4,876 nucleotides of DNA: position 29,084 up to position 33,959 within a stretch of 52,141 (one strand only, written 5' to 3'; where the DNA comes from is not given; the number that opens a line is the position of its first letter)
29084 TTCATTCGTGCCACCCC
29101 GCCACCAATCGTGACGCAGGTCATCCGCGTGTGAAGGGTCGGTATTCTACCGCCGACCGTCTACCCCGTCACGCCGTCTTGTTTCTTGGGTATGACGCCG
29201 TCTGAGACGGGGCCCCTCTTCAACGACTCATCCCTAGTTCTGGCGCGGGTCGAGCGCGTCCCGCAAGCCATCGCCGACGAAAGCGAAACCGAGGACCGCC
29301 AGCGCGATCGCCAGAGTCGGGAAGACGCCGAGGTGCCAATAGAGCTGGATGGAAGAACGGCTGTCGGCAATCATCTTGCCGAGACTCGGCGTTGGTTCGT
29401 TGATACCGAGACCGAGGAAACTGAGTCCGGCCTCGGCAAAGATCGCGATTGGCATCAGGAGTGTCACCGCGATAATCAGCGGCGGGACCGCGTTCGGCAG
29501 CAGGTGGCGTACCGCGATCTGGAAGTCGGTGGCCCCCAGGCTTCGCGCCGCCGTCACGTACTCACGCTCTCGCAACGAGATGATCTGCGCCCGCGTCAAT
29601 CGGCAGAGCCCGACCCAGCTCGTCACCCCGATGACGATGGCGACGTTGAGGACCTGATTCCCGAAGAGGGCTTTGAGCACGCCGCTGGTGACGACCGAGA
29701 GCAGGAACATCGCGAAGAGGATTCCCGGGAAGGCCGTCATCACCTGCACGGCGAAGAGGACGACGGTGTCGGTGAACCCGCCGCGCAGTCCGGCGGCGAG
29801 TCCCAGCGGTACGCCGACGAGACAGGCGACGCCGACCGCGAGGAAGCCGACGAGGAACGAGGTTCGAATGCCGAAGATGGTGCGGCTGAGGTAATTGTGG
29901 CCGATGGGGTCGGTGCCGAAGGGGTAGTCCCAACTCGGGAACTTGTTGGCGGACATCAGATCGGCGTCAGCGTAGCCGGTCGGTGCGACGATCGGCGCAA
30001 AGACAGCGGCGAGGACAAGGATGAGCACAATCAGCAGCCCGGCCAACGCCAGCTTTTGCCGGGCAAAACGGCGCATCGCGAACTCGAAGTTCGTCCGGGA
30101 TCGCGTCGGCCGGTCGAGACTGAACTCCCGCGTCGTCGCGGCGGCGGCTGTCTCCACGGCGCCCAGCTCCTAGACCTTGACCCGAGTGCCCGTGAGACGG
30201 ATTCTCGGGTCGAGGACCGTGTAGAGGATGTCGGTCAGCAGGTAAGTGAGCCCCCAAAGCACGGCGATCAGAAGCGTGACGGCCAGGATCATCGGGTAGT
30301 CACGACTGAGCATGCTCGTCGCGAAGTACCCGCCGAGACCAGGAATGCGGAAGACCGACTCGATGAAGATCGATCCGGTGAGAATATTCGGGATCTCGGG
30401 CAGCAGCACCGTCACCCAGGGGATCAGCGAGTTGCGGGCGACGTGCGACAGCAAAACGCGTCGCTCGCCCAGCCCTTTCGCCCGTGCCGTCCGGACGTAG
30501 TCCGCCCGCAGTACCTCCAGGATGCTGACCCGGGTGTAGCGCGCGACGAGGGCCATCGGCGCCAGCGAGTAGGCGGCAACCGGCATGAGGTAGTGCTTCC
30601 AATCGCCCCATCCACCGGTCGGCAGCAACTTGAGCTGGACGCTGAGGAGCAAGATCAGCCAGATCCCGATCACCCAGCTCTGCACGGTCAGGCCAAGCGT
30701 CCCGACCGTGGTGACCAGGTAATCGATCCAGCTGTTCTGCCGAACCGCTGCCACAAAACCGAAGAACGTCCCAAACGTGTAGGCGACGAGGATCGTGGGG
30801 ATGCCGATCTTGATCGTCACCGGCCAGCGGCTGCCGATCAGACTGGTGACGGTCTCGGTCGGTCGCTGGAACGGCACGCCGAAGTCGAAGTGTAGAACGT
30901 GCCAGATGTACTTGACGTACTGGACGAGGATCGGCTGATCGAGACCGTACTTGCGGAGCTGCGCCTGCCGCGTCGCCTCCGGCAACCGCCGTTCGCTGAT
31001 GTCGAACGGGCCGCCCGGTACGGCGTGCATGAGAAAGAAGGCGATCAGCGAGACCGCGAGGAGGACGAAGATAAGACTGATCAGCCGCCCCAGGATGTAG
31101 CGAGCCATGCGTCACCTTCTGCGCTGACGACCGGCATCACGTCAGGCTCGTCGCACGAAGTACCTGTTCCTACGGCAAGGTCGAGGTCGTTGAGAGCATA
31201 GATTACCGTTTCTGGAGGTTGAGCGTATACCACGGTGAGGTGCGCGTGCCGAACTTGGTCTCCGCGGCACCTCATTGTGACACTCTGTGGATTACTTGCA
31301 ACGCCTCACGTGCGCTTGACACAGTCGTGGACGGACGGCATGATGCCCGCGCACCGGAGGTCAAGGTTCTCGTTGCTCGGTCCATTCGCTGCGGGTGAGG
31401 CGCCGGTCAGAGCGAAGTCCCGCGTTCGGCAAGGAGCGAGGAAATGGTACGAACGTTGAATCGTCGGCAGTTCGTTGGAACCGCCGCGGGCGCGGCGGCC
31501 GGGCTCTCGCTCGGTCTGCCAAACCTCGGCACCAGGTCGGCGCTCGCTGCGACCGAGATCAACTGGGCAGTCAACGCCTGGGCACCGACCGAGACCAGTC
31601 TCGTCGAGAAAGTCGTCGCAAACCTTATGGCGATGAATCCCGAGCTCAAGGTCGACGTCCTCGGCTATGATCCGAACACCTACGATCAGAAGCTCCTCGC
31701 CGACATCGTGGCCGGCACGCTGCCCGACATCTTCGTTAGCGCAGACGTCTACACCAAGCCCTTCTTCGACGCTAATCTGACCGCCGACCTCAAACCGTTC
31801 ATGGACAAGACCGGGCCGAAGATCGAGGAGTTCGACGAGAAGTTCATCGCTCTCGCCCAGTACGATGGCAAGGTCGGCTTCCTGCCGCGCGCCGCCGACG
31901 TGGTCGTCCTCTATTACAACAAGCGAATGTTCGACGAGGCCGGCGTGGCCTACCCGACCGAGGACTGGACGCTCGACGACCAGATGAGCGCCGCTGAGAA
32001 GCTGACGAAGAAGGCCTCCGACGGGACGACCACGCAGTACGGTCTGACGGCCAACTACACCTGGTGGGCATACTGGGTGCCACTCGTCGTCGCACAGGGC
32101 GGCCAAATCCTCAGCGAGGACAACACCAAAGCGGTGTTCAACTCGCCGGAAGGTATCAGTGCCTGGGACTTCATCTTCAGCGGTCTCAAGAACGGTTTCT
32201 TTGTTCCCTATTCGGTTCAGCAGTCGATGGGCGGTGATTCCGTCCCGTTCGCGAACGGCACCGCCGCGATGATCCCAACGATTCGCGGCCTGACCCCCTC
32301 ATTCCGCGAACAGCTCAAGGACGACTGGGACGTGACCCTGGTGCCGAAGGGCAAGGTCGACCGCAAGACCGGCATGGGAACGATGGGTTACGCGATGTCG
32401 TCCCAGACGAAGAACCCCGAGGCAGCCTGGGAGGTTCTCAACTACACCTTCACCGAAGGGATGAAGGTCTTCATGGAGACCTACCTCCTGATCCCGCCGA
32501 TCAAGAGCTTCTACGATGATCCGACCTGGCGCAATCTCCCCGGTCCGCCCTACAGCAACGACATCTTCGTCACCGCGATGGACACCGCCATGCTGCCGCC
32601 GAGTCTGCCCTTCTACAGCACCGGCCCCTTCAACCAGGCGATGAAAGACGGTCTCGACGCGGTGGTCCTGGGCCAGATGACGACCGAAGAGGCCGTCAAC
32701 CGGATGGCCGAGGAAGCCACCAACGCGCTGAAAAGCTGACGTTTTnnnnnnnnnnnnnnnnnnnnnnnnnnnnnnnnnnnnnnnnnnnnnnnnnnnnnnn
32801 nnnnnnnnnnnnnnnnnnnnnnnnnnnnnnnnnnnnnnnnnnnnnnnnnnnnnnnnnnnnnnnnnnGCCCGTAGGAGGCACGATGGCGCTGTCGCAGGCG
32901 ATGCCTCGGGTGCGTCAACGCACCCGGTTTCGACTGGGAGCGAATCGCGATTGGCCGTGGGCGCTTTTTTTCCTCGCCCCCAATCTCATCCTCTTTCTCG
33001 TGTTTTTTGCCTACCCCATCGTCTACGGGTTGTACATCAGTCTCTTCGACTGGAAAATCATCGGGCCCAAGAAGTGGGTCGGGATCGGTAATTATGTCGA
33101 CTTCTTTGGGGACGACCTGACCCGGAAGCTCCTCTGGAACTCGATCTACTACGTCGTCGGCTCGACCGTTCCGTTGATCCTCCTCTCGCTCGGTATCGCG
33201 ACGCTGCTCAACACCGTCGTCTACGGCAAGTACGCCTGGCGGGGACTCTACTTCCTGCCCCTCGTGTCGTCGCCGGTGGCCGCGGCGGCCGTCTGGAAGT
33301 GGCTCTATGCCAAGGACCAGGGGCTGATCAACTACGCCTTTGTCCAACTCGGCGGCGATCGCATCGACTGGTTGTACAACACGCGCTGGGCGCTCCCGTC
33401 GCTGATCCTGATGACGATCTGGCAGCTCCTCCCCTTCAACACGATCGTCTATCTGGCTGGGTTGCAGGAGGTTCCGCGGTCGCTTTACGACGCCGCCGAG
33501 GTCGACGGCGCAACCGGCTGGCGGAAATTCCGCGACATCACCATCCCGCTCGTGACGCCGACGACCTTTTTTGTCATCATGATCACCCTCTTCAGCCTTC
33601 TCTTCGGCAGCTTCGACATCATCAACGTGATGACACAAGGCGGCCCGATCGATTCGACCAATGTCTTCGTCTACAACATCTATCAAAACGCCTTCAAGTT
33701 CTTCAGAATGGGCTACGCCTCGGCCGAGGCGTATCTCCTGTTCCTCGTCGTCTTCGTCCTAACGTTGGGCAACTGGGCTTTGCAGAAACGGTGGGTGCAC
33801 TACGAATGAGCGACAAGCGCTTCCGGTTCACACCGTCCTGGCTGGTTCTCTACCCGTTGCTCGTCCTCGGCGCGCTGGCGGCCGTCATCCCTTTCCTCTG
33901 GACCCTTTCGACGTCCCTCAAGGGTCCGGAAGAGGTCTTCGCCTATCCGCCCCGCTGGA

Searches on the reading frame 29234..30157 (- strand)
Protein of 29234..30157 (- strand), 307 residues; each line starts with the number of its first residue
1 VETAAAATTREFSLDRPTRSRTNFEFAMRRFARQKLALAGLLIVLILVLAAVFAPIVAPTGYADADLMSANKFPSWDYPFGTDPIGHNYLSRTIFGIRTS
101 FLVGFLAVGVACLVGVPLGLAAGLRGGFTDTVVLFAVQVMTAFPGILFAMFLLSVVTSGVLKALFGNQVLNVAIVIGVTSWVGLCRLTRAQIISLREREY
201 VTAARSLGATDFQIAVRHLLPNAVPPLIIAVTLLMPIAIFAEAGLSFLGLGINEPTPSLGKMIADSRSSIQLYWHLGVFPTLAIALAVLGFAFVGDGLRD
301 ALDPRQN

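Call 15: search_protein_families(library=pfam, proteins=[window:29234-30157:-], max_evalue=0.00001)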
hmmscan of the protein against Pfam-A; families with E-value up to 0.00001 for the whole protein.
window:29234-30157:- (307 aa): 2 families
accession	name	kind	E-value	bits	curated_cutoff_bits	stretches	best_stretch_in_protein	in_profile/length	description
PF00528.27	BPD_transp_1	-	1.6e-31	109.9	26.4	1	115-305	1-181/184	Binding-protein-dependent transport system inner membrane component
PF12911.12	OppC_N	-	5.4e-12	45.8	23.9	1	27-71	6-50/53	N-terminal TM domain of oligopeptide transport permease C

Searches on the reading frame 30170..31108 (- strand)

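Call 15: search_protein_families(library=pfam, proteins=[window:30170-31108:-], max_evalue=0.00001)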
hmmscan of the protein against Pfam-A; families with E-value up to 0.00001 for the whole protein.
window:30170-31108:- (312 aa): 2 families
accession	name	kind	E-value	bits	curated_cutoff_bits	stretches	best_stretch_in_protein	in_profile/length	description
PF00528.27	BPD_transp_1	-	2.6e-33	115.7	26.4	1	113-304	1-183/184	Binding-protein-dependent transport system inner membrane component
PF19300.4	BPD_transp_1_N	-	1e-09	39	23.8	1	1-72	1-73/114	Binding-prot-dependent transport system membrane comp, N-term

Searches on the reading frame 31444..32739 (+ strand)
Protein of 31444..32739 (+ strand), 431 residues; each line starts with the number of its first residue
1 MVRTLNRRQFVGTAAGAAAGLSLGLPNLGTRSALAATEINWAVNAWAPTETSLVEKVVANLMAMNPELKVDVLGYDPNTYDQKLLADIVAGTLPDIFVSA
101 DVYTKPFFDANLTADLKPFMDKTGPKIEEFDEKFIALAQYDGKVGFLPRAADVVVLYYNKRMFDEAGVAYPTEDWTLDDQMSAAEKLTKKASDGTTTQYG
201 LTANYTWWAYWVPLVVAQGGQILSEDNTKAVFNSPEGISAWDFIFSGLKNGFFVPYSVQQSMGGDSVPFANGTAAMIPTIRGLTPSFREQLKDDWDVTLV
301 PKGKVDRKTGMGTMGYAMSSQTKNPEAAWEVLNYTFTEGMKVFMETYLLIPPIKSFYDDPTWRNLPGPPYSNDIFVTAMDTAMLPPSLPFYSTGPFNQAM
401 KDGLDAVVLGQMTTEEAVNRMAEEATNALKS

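Call 14: search_protein_families(library=pfam, proteins=[window:31444-32739:+], max_evalue=0.00001)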
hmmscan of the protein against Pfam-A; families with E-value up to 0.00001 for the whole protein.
window:31444-32739:+ (431 aa): 2 families
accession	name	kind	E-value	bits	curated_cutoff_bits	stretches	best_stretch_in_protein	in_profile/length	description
PF13416.11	SBP_bac_8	-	4.4e-27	96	27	1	57-366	2-275/279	Bacterial extracellular solute-binding protein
PF01547.30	SBP_bac_1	-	5.8e-25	89.3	26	1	49-339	3-304/307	Bacterial extracellular solute-binding protein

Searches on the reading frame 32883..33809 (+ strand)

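Call 14: search_protein_families(library=pfam, proteins=[window:32883-33809:+], max_evalue=0.00001)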
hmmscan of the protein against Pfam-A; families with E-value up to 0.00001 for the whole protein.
window:32883-33809:+ (308 aa): 1 family
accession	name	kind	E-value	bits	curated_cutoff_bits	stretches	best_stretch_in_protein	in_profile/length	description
PF00528.27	BPD_transp_1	-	7.8e-14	52.2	26.4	1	89-300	23-178/184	Binding-protein-dependent transport system inner membrane component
